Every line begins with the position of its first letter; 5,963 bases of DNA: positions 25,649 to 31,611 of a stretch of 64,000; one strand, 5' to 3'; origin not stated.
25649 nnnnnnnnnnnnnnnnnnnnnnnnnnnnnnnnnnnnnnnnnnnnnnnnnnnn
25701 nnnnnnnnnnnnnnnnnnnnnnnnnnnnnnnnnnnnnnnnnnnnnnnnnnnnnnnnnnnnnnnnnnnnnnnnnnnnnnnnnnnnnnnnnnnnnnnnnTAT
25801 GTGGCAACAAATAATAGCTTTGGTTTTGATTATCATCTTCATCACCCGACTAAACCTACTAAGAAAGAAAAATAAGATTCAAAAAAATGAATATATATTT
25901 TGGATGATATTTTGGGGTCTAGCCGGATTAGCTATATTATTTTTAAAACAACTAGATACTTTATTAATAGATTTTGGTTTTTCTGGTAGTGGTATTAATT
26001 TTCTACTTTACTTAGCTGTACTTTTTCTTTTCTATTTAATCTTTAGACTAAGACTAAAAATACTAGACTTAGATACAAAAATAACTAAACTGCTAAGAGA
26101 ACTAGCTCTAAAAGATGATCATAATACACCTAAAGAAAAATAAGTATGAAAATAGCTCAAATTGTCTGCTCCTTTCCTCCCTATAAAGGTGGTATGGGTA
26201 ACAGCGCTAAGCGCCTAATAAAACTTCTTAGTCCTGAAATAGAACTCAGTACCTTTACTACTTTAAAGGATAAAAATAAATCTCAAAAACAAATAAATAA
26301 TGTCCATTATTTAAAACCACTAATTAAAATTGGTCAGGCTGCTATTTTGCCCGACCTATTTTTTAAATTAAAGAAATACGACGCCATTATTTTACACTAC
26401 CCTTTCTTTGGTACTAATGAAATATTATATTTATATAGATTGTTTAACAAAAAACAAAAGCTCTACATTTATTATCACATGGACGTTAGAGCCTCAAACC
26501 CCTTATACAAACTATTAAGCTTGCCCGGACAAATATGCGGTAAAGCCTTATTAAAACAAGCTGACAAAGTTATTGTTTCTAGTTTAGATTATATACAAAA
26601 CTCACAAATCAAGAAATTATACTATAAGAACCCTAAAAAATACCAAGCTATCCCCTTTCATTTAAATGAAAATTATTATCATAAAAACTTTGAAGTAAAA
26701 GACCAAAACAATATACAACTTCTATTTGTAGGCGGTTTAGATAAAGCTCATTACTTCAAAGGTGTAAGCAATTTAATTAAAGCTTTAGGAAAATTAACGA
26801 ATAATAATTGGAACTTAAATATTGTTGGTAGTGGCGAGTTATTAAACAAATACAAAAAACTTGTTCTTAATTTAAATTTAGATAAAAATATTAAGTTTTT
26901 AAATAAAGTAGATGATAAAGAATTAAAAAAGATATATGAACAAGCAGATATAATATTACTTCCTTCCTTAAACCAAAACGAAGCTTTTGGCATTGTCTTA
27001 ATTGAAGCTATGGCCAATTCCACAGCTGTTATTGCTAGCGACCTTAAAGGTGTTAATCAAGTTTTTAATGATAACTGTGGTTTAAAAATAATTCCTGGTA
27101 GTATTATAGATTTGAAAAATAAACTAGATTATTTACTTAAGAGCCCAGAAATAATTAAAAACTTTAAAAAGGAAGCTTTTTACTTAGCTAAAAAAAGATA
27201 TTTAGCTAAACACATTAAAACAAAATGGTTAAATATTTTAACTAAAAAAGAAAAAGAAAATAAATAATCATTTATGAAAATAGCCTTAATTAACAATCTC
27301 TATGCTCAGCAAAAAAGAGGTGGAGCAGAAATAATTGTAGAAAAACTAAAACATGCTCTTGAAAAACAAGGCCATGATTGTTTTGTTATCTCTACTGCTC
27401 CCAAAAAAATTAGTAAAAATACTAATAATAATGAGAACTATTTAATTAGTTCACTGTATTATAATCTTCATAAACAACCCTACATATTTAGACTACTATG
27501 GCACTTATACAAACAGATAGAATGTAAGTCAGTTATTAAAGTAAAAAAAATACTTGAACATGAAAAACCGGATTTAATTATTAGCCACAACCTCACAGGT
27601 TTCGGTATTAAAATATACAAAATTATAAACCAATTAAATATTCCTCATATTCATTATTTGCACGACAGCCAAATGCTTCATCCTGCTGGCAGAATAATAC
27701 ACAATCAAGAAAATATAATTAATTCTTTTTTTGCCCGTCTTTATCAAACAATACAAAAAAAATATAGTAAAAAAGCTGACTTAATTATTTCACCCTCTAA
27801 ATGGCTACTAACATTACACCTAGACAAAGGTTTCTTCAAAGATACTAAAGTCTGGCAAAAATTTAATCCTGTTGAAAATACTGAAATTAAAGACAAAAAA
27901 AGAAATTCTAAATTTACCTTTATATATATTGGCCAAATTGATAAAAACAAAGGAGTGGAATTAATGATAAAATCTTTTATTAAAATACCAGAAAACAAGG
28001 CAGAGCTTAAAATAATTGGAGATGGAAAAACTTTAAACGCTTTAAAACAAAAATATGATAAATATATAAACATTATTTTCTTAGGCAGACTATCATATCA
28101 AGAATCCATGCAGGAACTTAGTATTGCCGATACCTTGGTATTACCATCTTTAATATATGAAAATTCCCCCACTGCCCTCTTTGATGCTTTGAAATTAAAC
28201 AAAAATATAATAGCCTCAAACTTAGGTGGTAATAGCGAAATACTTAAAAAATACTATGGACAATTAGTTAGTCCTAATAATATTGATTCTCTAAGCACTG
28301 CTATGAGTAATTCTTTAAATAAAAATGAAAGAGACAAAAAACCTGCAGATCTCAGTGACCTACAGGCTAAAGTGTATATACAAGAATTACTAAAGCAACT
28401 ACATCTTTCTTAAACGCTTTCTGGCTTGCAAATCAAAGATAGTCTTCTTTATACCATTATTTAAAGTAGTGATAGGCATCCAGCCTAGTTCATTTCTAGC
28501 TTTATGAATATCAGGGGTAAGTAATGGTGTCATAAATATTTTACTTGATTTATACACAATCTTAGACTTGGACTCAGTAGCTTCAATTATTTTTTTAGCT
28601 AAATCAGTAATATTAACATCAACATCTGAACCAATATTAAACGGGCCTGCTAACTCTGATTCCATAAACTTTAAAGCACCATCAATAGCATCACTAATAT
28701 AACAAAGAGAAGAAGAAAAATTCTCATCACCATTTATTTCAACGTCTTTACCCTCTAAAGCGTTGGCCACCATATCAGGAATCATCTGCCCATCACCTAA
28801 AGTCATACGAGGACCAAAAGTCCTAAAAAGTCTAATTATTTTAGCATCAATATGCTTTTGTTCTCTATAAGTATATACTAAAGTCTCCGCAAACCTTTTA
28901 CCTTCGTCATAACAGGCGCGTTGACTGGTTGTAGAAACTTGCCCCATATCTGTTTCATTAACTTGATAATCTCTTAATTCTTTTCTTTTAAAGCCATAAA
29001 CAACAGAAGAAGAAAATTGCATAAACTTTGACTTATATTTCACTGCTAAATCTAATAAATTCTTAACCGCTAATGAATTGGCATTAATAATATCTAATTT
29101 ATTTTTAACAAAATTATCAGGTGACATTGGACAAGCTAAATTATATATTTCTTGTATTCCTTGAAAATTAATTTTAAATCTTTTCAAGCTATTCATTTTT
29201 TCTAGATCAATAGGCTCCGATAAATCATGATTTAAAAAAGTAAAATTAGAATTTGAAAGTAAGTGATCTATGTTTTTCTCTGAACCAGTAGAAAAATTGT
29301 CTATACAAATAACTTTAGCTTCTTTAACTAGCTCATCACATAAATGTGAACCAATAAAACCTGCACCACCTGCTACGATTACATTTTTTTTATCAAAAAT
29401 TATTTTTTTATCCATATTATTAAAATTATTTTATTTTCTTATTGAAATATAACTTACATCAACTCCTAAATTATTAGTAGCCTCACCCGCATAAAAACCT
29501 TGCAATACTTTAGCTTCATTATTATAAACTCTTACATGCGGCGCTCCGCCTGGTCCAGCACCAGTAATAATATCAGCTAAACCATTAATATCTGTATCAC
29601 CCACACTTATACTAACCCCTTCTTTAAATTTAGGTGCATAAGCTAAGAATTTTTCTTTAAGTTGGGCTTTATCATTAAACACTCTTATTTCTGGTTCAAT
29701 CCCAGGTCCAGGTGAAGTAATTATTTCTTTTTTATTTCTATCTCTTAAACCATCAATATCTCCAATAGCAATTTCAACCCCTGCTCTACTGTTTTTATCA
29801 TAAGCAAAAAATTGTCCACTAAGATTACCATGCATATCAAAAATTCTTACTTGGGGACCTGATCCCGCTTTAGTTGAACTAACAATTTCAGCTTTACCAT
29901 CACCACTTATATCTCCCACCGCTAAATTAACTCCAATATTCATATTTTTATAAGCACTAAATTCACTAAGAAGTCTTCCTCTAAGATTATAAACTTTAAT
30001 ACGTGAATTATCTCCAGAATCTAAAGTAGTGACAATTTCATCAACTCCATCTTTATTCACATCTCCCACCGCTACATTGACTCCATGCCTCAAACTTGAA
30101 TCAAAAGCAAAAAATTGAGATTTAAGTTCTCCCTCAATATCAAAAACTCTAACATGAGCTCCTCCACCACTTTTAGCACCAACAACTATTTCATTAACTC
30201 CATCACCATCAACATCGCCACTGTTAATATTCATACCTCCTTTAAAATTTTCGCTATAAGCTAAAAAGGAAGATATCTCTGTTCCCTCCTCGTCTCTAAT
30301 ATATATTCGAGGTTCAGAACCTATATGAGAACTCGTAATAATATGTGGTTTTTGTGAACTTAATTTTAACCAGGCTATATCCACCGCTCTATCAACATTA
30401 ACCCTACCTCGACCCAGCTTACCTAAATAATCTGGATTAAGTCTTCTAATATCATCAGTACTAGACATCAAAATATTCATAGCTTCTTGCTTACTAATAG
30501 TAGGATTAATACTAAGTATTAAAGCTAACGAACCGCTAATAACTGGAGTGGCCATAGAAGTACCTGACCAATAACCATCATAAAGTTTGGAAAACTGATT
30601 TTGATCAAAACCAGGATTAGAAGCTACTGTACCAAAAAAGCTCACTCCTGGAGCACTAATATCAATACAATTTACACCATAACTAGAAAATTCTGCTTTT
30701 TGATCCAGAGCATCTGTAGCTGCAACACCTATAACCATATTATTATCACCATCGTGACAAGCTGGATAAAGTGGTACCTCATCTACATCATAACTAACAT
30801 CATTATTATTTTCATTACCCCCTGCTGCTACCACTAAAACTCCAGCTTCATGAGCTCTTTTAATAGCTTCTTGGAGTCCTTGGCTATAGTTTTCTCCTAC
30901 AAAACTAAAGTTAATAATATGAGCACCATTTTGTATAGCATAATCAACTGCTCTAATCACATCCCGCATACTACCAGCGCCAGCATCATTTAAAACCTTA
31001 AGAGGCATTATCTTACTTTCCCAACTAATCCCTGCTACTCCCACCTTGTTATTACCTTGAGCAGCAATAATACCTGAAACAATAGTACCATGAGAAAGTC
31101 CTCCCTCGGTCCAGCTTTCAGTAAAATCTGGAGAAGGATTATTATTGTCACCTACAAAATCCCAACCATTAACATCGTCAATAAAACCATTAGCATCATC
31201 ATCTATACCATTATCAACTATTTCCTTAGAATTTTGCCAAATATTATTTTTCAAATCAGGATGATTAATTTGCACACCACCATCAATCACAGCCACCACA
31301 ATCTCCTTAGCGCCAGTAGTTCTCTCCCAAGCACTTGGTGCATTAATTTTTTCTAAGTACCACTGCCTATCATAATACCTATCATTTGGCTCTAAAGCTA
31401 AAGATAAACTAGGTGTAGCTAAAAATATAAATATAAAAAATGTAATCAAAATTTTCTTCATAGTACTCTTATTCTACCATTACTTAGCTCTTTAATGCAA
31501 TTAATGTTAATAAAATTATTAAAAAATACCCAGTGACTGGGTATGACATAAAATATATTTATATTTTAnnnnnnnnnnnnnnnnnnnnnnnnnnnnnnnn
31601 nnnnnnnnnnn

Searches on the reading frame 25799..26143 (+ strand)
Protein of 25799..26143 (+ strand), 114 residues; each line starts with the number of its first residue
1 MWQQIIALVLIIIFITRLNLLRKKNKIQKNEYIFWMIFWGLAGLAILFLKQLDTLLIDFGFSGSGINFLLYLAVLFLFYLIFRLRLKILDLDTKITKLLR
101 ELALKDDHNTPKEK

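Call 3: search_protein_families(library=pfam, proteins=[window:25799-26143:+], max_evalue=1)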
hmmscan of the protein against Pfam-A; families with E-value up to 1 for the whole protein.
window:25799-26143:+ (114 aa): 4 families
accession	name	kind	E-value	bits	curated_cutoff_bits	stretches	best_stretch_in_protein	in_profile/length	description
PF10066.14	DUF2304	-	4.7e-18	65.8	25.5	1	2-106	1-104/106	Uncharacterized conserved protein (DUF2304)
PF07558.16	Shugoshin_N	-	0.075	13.3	30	1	84-106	19-42/45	Shugoshin N-terminal coiled-coil region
PF06305.16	LapA_dom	-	0.35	11.2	28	1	72-102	33-63/64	Lipopolysaccharide assembly protein A domain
PF20990.2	DUF2207_C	-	0.62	10.1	33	1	17-82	123-184/247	Predicted membrane protein (DUF2207) C-terminal domain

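Call 52: search_protein_families(library=ncbifam, proteins=[window:25799-26143:+], max_evalue=0.00001)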
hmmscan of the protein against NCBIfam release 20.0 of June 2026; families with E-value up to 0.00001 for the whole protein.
window:25799-26143:+ (114 aa): 0 families

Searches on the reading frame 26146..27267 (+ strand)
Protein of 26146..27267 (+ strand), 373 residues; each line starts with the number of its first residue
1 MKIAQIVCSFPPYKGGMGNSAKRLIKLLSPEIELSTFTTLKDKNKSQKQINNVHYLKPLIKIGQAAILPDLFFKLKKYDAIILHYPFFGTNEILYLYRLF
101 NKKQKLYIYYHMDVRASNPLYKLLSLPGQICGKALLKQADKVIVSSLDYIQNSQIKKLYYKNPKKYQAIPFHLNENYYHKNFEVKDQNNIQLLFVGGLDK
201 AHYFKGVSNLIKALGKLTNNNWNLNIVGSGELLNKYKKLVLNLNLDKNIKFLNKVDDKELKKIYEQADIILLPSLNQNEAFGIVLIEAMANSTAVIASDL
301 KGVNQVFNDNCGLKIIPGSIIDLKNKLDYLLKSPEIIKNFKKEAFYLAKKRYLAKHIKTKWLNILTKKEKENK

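Call 3: search_protein_families(library=pfam, proteins=[window:26146-27267:+], max_evalue=1)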
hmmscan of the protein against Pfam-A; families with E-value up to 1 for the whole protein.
window:26146-27267:+ (373 aa): 5 families
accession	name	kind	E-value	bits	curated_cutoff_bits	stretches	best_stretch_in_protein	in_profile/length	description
PF00534.26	Glycos_transf_1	-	5.7e-35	120.8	26.4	1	182-344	8-169/172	Glycosyl transferases group 1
PF13692.12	Glyco_trans_1_4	-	4.5e-25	89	27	1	191-332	3-141/142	Glycosyl transferases group 1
PF13524.12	Glyco_trans_1_2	-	2.2e-08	34.6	25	1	210-356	5-137/144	Glycosyl transferase-like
PF20706.3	GT4-conflict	-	6.4e-06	25.8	26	1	182-325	190-338/385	Family 4 Glycosyltransferase in conflict systems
PF13439.12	Glyco_transf_4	-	0.0057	17.1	28.5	1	15-146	2-141/170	Glycosyltransferase Family 4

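Call 52: search_protein_families(library=ncbifam, proteins=[window:26146-27267:+], max_evalue=0.00001)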
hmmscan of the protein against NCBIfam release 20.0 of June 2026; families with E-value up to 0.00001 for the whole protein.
window:26146-27267:+ (373 aa): 21 families
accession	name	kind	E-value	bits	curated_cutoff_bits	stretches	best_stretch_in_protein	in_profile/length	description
TIGR03999.1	thiol_BshA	equivalog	1.7e-17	63.4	273.7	1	139-364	145-369/375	N-acetyl-alpha-D-glucosaminyl L-malate synthase BshA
NF038298.1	EPS_HpsO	equivalog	5.3e-17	61.7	575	1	182-364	195-383/388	hormogonium polysaccharide biosynthesis glycosyltransferase HpsO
NF046085.1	XrtY_assoc_Gly1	equivalog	1.1e-16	60.7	400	1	129-365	152-381/387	XrtY-associated glycosyltransferase XYAG1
TIGR04157.1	glyco_rSAM_CFB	subfamily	2.7e-15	56.3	400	1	155-328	184-358/406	TIGR04157 family glycosyltransferase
TIGR03449.1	mycothiol_MshA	equivalog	5.5e-15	55.2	462.5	1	129-349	155-385/406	D-inositol-3-phosphate glycosyltransferase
NF007396.0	PRK09922.1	equivalog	8.4e-15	54.5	385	1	185-334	178-327/361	lipopolysaccharide 1,6-galactosyltransferase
NF047684.1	TeichurnBiosyTuaC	equivalog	3.6e-14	52.5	550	1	179-356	210-377/391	teichuronic acid biosynthesis protein TuaC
NF050056.1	ProtGlycPglH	equivalog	1.5e-13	50.6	600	1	156-366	149-351/354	GalNAc-alpha-(1->4)-GalNAc-alpha-(1->3)-diNAcBac-PP-undecaprenol alpha-1,4-N-acetyl-D-galactosaminyltransferase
TIGR02149.1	glgA_Coryne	subfamily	3.6e-13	49.4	302.4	1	179-352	195-374/391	glycogen synthase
NF041876.1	EPS_EpsE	equivalog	4e-13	49.4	400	1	185-343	210-371/389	exopolysaccharide biosynthesis GT4 family glycosyltransferase EpsE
NF038295.1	EPS_HpsP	equivalog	8.5e-12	44.8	550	1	175-364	194-383/388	hormogonium polysaccharide biosynthesis glycosyltransferase HpsP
TIGR04063.1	stp3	hypoth_equivalog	2.8e-11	42.9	442.05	1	201-350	222-378/397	TIGR04063 family PEP-CTERM/XrtA system glycosyltransferase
NF038229.1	Glyco4_Geo_Pelo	equivalog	5.2e-11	42.1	400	1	135-356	106-324/338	GPMC system family 4 glycosyltransferase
NF038255.1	exopoly_VpsD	equivalog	9.9e-11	41.1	300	1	156-299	169-313/381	VpsD family glycosyltransferase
TIGR03088.1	stp2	hypoth_equivalog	1.9e-10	40.4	409.05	1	186-364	191-369/374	TIGR03088 family PEP-CTERM/XrtA system glycosyltransferase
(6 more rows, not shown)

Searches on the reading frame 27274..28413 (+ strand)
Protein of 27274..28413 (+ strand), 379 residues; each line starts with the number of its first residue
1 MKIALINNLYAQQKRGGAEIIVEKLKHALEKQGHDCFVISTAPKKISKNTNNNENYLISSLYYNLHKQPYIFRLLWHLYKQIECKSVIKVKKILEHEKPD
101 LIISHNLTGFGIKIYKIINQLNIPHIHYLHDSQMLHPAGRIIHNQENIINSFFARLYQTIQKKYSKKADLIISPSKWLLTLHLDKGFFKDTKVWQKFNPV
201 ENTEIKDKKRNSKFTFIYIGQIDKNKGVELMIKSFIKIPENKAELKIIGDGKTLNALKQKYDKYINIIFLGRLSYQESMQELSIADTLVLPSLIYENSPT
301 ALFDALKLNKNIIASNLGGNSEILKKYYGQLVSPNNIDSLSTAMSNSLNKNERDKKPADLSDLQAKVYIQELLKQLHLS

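Call 3: search_protein_families(library=pfam, proteins=[window:27274-28413:+], max_evalue=1)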
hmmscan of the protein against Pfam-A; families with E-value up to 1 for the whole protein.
window:27274-28413:+ (379 aa): 7 families
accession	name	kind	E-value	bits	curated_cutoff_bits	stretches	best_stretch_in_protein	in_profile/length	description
PF00534.26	Glycos_transf_1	-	4.5e-25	88.6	26.4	1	206-356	8-164/172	Glycosyl transferases group 1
PF13692.12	Glyco_trans_1_4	-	3.9e-18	66.5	27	1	214-348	2-140/142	Glycosyl transferases group 1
PF13439.12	Glyco_transf_4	-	7e-17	62.4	28.5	1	16-186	2-153/170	Glycosyltransferase Family 4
PF13579.12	Glyco_trans_4_4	-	1.9e-06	28.7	29.7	1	16-187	1-147/158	Glycosyl transferase 4-like domain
PF13477.12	Glyco_trans_4_2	-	0.058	14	23.4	1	20-112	11-88/139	Glycosyl transferase 4-like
PF09846.14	OapB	-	0.22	12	27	0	211-263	47-98/104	Origin-associated protein OapB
PF06925.17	MGDG_synth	-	0.88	10.1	25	1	32-131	23-125/169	Monogalactosyldiacylglycerol (MGDG) synthase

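Call 52: search_protein_families(library=ncbifam, proteins=[window:27274-28413:+], max_evalue=0.00001)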
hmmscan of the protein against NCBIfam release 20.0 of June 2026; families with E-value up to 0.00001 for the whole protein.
window:27274-28413:+ (379 aa): 13 families
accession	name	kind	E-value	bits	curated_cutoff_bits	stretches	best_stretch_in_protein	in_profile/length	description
NF047684.1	TeichurnBiosyTuaC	equivalog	1.6e-20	73.4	550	1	1-356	1-360/391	teichuronic acid biosynthesis protein TuaC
TIGR03088.1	stp2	hypoth_equivalog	9.6e-13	47.9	409.05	1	85-355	68-343/374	TIGR03088 family PEP-CTERM/XrtA system glycosyltransferase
TIGR04157.1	glyco_rSAM_CFB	subfamily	1.2e-11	44.3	400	1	215-327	229-342/406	TIGR04157 family glycosyltransferase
TIGR03999.1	thiol_BshA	equivalog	2.3e-11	43.3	273.7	1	195-356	179-344/375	N-acetyl-alpha-D-glucosaminyl L-malate synthase BshA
TIGR04063.1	stp3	hypoth_equivalog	1.7e-09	37.1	442.05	1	31-353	29-363/397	TIGR04063 family PEP-CTERM/XrtA system glycosyltransferase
NF046085.1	XrtY_assoc_Gly1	equivalog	4.5e-09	35.6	400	1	201-356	197-355/387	XrtY-associated glycosyltransferase XYAG1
NF041876.1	EPS_EpsE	equivalog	6.9e-09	35.4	400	1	205-353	206-364/389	exopolysaccharide biosynthesis GT4 family glycosyltransferase EpsE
NF050056.1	ProtGlycPglH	equivalog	9e-09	34.9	600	1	143-355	116-324/354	GalNAc-alpha-(1->4)-GalNAc-alpha-(1->3)-diNAcBac-PP-undecaprenol alpha-1,4-N-acetyl-D-galactosaminyltransferase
NF012028.0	PRK15484.1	subfamily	6.2e-08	32.1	618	1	87-355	88-349/380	lipopolysaccharide N-acetylglucosaminyltransferase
TIGR02149.1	glgA_Coryne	subfamily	1.4e-06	27.7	302.4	0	190-350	179-351/391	glycogen synthase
TIGR02095.1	glgA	subfamily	5e-06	25.4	328.45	0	209-326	290-409/477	glycogen/starch synthase, ADP-glucose type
NF041010.1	glycosy_Agl16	equivalog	5.1e-06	25.6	575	0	81-346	55-314/352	glycosylation protein Agl16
NF038295.1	EPS_HpsP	equivalog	5.8e-06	25.6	550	0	211-356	205-358/388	hormogonium polysaccharide biosynthesis glycosyltransferase HpsP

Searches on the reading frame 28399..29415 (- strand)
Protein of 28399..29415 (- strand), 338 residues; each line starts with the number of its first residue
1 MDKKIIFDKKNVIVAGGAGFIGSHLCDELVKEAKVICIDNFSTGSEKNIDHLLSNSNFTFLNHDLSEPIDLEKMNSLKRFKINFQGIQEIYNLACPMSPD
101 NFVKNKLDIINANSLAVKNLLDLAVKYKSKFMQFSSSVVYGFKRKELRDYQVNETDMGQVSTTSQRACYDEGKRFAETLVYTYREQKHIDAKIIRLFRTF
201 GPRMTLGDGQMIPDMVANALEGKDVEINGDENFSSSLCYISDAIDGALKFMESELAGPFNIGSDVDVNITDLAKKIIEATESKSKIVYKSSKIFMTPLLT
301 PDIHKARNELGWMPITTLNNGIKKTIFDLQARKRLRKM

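Call 41: search_protein_families(library=pfam, proteins=[window:28399-29415:-], max_evalue=0.00001)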
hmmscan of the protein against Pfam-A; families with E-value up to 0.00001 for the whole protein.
window:28399-29415:- (338 aa): 5 families
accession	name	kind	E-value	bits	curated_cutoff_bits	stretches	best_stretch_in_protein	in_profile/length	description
PF01370.27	Epimerase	-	2.9e-37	128.8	20.9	1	12-262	1-240/240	NAD dependent epimerase/dehydratase family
PF16363.11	GDP_Man_Dehyd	-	8.8e-37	127.7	27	1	14-325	2-332/332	GDP-mannose 4,6 dehydratase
PF07993.18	NAD_binding_4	-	5.1e-11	42.7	20.1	1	15-197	2-205/258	Male sterility protein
PF01073.25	3Beta_HSD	-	6.7e-09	35.6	22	1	13-185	1-162/280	3-beta hydroxysteroid dehydrogenase/isomerase family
PF02719.21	Polysacc_synt_2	-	6.2e-06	26.1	20.2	0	12-130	1-121/293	Polysaccharide biosynthesis protein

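Call 52: search_protein_families(library=ncbifam, proteins=[window:28399-29415:-], max_evalue=0.00001)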
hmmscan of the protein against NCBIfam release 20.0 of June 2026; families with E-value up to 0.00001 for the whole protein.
window:28399-29415:- (338 aa): 17 families
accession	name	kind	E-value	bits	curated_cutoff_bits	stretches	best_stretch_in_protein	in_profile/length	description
TIGR01181.1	dTDP_gluc_dehyt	equivalog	8.1e-27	94.1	365.1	1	12-326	2-308/321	dTDP-glucose 4,6-dehydratase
TIGR01179.1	galE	equivalog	2.3e-19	69.4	262.3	1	12-209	2-186/332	UDP-glucose 4-epimerase GalE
TIGR02197.1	heptose_epim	equivalog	8.1e-19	67.9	274.6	1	12-327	1-311/316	ADP-glyceromanno-heptose 6-epimerase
NF008872.0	PRK11908.1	equivalog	9.9e-19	67.6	294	1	10-326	2-332/349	bifunctional UDP-4-keto-pentose/UDP-xylose synthase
TIGR04180.1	EDH_00030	hypoth_equivalog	2.4e-18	66.2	475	1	12-293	1-269/297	NAD-dependent 4,6-dehydratase LegB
NF005998.1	PRK08125.1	equivalog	4.6e-16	58.3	777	1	8-283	314-588/649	bifunctional UDP-4-amino-4-deoxy-L-arabinose formyltransferase/UDP-glucuronic acid oxidase ArnA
NF007490.0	PRK10084.1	subfamily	1.7e-14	53.6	649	1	12-326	3-331/361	dTDP-glucose 4,6-dehydratase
NF011728.1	PRK15181.1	equivalog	9.6e-13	47.8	760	1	3-248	9-246/348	Vi polysaccharide biosynthesis UDP-N-acetylglucosaminuronic acid C-4 epimerase TviC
NF007582.0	PRK10217.1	equivalog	1.2e-11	44.4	698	1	10-327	2-329/355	dTDP-glucose 4,6-dehydratase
NF047922.1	GDPFucSynFcl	equivalog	4.5e-09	36.2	500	1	118-325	86-297/308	GDP-L-fucose synthase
NF008360.0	PRK11150.1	equivalog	6.6e-08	32.1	452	1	12-281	2-255/310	ADP-glyceromanno-heptose 6-epimerase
NF043036.1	ErythonDh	equivalog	7.5e-08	31.9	325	1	11-196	2-176/321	D-erythronate dehydrogenase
NF047837.1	UDPAcbARedWbcJ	equivalog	8.7e-08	31.5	500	0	165-288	99-223/372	UDP-2-acetamido-2,6-beta-L-arabino-hexul-4-ose reductase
NF007956.0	PRK10675.1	subfamily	2.4e-07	30.2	394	1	11-211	2-189/338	UDP-glucose 4-epimerase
TIGR01746.1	Thioester-redct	subfamily_domain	3.8e-07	29.7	213.35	0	108-198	107-194/371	thioester reductase domain-containing protein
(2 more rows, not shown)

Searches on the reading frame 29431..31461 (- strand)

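Call 41: search_protein_families(library=pfam, proteins=[window:29431-31461:-], max_evalue=0.00001)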
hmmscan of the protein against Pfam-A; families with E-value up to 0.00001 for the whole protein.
window:29431-31461:- (676 aa): 3 families
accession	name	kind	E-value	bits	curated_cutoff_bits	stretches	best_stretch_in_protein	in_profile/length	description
PF00082.27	Peptidase_S8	-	6e-50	170.6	21.8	1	52-337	2-275/288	Subtilase family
PF01839.29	FG-GAP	-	1.3e-13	50.9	22.1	0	412-433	5-26/37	FG-GAP repeat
PF13517.12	FG-GAP_3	-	5.4e-11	43.4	26.9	0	416-477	1-60/61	FG-GAP-like repeat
